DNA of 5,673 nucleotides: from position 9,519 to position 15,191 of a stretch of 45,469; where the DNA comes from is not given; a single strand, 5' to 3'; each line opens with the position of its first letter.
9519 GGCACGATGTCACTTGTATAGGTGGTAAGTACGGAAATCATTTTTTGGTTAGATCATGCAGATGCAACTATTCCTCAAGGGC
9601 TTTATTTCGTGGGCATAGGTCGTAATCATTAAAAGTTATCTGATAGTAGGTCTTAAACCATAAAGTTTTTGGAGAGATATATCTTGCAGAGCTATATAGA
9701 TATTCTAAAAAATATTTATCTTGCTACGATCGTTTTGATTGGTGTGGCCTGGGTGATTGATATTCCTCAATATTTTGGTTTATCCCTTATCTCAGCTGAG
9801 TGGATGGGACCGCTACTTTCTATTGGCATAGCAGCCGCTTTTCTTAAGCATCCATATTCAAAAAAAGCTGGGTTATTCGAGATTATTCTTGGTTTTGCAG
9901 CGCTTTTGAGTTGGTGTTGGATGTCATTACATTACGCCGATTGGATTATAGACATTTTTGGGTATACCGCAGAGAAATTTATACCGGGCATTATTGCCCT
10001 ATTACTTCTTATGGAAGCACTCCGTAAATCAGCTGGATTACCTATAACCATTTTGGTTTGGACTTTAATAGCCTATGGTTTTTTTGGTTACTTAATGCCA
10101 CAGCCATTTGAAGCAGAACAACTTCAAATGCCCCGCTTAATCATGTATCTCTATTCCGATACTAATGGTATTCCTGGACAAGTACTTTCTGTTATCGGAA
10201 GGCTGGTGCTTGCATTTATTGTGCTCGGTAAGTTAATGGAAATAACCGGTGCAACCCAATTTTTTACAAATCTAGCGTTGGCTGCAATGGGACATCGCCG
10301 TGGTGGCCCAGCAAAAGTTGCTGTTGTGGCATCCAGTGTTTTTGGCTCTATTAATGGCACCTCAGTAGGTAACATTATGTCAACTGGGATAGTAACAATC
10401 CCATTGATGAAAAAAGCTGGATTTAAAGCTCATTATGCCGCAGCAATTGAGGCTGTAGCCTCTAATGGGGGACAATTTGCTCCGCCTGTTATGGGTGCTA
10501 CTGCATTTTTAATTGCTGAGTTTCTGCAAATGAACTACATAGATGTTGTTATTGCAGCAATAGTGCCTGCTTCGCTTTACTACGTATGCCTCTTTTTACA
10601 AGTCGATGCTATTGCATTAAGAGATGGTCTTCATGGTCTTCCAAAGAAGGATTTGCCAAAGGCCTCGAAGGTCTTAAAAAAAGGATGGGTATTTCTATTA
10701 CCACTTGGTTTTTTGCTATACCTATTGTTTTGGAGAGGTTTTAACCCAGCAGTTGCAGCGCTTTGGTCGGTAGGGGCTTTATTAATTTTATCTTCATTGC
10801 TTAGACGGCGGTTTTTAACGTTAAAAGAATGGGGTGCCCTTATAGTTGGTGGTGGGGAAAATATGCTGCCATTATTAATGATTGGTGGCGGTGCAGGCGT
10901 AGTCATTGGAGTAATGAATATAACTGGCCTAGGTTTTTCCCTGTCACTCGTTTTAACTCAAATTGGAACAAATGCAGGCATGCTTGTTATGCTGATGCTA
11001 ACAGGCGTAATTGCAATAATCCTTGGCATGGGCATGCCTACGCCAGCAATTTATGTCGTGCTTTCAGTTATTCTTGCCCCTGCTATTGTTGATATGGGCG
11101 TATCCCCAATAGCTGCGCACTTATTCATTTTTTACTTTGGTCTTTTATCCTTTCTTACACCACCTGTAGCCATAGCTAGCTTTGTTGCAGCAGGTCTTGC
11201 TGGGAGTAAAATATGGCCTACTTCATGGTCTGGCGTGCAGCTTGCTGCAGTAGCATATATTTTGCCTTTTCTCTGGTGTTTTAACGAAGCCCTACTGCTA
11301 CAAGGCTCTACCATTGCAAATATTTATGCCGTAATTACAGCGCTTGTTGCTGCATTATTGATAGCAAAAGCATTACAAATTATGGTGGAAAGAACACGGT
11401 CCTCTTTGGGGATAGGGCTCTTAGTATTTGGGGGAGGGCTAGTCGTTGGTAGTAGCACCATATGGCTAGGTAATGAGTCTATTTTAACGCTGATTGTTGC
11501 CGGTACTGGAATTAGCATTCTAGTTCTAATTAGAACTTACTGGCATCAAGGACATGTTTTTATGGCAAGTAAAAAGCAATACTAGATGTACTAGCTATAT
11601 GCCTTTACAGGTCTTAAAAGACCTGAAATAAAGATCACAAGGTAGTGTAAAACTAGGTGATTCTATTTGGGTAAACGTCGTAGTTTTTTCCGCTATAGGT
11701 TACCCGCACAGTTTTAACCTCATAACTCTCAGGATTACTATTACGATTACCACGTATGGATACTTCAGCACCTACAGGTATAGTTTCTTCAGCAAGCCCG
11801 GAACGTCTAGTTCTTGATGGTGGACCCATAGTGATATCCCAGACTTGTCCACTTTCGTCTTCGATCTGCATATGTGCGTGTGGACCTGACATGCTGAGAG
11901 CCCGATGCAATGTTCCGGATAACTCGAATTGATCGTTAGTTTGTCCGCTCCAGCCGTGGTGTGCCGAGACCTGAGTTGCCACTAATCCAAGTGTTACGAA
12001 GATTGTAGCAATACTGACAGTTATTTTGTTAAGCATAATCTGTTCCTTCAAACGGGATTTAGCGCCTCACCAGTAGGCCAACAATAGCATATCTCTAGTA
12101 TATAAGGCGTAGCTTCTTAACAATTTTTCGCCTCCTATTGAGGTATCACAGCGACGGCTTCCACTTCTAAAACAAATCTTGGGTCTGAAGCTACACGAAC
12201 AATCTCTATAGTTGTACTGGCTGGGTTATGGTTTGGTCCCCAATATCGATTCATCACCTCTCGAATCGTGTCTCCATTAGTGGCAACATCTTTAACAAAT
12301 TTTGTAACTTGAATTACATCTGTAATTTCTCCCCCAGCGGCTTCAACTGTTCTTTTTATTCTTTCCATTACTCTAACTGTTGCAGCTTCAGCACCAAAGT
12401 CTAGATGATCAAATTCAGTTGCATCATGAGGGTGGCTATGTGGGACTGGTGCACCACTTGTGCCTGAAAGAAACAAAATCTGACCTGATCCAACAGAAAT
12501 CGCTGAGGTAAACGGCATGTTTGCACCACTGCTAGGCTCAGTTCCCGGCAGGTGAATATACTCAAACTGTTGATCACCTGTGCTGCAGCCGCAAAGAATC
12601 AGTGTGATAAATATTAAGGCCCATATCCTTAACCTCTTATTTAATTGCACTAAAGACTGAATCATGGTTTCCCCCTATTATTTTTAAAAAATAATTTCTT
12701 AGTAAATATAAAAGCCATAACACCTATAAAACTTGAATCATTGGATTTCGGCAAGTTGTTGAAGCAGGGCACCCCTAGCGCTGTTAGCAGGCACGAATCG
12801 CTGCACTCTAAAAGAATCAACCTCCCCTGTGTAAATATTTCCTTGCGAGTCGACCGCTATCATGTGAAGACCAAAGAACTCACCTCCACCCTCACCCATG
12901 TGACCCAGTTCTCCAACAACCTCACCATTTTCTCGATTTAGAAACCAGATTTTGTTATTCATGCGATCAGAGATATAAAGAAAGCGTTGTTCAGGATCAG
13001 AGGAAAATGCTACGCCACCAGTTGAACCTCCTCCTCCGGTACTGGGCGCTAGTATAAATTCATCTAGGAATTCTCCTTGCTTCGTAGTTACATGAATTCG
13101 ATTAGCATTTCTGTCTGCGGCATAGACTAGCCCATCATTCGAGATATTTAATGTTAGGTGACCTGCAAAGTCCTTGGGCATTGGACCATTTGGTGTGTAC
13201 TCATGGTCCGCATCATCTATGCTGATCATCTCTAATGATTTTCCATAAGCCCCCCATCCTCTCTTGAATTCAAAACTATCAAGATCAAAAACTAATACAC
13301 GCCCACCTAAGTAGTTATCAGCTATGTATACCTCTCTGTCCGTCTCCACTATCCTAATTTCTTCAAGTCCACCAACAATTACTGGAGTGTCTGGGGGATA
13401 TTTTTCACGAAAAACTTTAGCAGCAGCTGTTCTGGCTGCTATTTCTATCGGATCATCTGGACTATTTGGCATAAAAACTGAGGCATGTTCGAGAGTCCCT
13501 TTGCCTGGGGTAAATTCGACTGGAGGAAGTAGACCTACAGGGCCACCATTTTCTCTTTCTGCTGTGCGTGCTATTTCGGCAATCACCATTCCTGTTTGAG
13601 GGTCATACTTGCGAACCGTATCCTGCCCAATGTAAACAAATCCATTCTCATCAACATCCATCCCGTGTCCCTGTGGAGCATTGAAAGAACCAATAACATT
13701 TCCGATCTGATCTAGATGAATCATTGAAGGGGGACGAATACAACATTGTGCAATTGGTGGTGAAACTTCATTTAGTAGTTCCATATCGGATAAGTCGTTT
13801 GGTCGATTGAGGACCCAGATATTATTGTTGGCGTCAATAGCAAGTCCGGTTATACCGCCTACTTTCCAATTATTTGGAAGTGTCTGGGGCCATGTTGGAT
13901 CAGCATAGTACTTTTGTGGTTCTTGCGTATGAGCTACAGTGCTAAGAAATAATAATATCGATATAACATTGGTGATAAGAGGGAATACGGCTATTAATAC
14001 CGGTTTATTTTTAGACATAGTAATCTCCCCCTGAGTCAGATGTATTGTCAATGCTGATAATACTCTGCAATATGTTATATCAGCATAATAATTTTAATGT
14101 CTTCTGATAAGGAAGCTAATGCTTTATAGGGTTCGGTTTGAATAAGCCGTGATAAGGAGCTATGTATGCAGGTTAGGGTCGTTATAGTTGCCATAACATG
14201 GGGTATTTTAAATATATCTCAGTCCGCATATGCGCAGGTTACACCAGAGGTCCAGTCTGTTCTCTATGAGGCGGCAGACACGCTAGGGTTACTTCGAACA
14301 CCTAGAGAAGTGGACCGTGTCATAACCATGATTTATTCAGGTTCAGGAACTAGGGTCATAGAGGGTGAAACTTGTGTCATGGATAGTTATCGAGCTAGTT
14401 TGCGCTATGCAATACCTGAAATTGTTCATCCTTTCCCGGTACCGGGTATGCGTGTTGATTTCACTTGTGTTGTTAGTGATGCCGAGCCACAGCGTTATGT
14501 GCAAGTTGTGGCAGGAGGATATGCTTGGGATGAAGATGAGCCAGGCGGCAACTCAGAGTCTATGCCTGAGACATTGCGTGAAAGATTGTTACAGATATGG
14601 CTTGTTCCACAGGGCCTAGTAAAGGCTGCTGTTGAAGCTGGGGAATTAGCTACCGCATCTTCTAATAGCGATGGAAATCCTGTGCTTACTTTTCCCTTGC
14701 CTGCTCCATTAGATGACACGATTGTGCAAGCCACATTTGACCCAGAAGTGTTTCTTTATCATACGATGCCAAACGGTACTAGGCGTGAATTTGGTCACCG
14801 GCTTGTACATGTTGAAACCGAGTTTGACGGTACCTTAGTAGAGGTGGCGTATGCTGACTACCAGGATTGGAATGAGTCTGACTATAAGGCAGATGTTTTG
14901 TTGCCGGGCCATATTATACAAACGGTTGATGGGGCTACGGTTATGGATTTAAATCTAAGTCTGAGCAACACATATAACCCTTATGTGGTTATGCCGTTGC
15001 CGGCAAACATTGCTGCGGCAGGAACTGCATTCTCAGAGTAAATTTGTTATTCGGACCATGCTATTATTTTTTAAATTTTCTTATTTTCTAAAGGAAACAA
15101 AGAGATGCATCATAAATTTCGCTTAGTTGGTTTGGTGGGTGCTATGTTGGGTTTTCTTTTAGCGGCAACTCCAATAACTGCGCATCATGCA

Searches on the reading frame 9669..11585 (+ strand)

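Call 8: search_protein_families(library=pfam, proteins=[window:9669-11585:+], max_evalue=0.001)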
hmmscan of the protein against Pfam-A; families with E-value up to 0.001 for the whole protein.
window:9669-11585:+ (638 aa): 1 family
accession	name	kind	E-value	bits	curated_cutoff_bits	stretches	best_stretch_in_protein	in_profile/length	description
PF06808.19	DctM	-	6.9e-83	279.2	23.8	1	110-547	2-409/413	Tripartite ATP-independent periplasmic transporter, DctM component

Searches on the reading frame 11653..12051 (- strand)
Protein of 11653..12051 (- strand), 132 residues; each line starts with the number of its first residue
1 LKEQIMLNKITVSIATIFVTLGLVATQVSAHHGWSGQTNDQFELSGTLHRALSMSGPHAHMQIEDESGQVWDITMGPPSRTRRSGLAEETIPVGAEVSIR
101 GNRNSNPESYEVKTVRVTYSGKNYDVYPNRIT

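Call 4: search_protein_families(library=pfam, proteins=[window:11653-12051:-], max_evalue=1)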
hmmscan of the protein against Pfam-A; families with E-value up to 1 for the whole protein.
window:11653-12051:- (132 aa): 3 families
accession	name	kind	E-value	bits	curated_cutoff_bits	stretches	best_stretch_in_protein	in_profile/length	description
PF19649.4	DUF6152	-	2.4e-08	34.4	27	1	24-105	5-90/98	Family of unknown function (DUF6152)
PF14352.11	DUF4402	-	0.0048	18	25.2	1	34-111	41-120/129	Domain of unknown function (DUF4402)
PF05720.17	Dicty_CAD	-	0.053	13.9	23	1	99-130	36-66/82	Cell-cell adhesion domain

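Call 5: search_protein_families(library=ncbifam, proteins=[window:11653-12051:-], max_evalue=1)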
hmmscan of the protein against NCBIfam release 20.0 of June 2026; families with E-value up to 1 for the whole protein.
window:11653-12051:- (132 aa): 0 families

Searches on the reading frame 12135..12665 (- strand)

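Call 8: search_protein_families(library=pfam, proteins=[window:12135-12665:-], max_evalue=0.001)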
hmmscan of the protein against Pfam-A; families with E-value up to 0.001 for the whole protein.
window:12135-12665:- (176 aa): 1 family
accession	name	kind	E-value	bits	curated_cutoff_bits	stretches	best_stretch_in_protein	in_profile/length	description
PF01042.26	Ribonuc_L-PSP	-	9.7e-14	51.8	27.3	1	49-174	8-121/121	Endoribonuclease L-PSP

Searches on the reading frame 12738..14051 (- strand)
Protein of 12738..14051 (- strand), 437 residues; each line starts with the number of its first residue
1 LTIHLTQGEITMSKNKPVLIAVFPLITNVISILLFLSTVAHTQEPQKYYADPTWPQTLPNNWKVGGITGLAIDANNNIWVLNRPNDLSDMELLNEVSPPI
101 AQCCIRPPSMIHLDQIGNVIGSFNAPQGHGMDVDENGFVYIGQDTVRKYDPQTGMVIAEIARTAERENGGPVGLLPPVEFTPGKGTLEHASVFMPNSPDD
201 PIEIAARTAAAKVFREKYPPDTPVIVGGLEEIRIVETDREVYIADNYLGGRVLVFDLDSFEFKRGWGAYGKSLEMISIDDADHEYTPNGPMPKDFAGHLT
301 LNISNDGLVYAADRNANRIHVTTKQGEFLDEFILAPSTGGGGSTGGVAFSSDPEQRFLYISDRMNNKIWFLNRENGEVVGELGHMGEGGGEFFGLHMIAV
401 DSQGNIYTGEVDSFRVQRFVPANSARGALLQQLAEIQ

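Call 8: search_protein_families(library=pfam, proteins=[window:12738-14051:-], max_evalue=0.001)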
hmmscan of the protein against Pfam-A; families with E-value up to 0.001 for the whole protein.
window:12738-14051:- (437 aa): 4 families
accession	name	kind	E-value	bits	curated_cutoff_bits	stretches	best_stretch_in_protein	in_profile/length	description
PF01436.27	NHL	-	2.9e-09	36.9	20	0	398-419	7-28/28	NHL repeat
PF17170.10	DUF5128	-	4.5e-06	26.5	22.9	1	358-407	56-105/321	6-bladed beta-propeller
PF08450.18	SGL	-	2.2e-05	24.7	26.3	0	346-423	138-214/246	SMP-30/Gluconolactonase/LRE-like region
PF06739.17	SBBP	-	3.7e-05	24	20.5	0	398-408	18-28/38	Beta-propeller repeat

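Call 96: search_protein_families(library=ncbifam, proteins=[window:12738-14051:-], max_evalue=0.001)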
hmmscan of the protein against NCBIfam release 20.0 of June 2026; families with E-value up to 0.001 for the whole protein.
window:12738-14051:- (437 aa): 1 family
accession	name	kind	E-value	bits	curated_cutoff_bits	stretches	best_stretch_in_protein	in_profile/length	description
NF035926.1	scyF_NHL_VPEP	equivalog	3.6e-12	46.1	350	1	295-419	151-273/376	scytonemin biosynthesis PEP-CTERM protein ScyF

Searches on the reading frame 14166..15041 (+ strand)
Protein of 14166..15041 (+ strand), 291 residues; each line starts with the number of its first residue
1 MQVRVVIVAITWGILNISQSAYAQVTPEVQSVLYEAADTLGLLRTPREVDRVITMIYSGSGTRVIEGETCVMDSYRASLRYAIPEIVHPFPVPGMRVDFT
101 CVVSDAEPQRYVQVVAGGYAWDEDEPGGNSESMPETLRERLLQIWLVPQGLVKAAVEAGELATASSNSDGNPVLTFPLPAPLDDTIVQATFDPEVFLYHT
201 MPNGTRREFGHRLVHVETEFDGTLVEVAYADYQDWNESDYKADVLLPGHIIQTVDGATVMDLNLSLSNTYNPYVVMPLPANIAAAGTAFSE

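Call 8: search_protein_families(library=pfam, proteins=[window:14166-15041:+], max_evalue=0.001)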
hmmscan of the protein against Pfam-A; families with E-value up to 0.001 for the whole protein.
window:14166-15041:+ (291 aa): 0 families

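Call 10: search_protein_families(library=pfam, proteins=[window:14166-15041:+], max_evalue=0.01)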
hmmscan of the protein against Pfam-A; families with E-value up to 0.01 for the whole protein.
window:14166-15041:+ (291 aa): 0 families

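Call 45: search_protein_families(library=pfam, proteins=[window:14166-15041:+], max_evalue=0.01)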
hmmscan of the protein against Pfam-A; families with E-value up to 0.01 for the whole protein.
window:14166-15041:+ (291 aa): 0 families

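Call 51: search_solved_structures(query=A4, max_evalue=10, show_alignments=2)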
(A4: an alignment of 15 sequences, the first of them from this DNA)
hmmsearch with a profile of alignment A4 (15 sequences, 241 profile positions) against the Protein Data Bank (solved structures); distinct sequences matched with E-value up to 10: 0.

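Call 96: search_protein_families(library=ncbifam, proteins=[window:14166-15041:+], max_evalue=0.001)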
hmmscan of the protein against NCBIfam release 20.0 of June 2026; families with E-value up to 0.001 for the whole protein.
window:14166-15041:+ (291 aa): 0 families
